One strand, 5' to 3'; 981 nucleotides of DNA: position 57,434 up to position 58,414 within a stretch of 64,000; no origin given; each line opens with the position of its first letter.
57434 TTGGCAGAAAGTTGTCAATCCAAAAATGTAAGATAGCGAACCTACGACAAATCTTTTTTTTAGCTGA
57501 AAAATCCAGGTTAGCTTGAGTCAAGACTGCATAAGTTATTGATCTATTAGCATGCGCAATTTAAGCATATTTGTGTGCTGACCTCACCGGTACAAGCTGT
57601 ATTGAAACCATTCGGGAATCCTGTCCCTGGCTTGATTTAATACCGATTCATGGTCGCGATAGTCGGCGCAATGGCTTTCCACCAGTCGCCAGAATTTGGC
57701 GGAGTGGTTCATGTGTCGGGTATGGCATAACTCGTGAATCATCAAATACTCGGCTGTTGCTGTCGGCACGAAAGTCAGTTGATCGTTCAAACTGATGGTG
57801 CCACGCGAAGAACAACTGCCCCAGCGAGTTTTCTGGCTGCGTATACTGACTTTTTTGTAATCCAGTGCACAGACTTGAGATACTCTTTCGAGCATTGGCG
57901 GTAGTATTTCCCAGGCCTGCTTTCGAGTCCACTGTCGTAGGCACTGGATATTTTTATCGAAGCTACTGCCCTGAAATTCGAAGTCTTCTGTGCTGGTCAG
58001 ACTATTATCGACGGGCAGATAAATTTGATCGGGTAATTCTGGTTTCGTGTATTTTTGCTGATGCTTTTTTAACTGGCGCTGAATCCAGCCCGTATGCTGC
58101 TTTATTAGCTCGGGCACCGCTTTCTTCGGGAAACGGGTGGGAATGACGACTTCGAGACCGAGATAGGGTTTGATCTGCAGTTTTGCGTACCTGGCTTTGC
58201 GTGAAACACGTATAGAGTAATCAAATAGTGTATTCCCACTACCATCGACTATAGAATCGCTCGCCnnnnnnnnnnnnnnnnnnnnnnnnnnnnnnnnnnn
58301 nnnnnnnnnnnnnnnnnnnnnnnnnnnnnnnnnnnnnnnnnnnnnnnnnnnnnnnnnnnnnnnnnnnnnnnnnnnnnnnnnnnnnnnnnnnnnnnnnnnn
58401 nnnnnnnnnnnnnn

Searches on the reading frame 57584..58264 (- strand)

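Call 23: search_protein_families(library=ncbifam, proteins=[window:57584-58264:-], max_evalue=0.00001)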
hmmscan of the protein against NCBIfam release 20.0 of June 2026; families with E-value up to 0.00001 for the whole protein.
window:57584-58264:- (226 aa): 0 families

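Call 69: search_protein_families(library=pfam, proteins=[window:57584-58264:-], max_evalue=0.001)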
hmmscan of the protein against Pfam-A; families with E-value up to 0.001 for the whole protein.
window:57584-58264:- (226 aa): 2 families
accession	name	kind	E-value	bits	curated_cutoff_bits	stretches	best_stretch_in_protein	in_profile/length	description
PF01863.23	YgjP-like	-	9.8e-46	156.8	26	2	103-211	98-206/207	YgjP-like, metallopeptidase domain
PF08325.16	WLM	-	4.3e-05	24.1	26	1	161-197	73-109/190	WLM domain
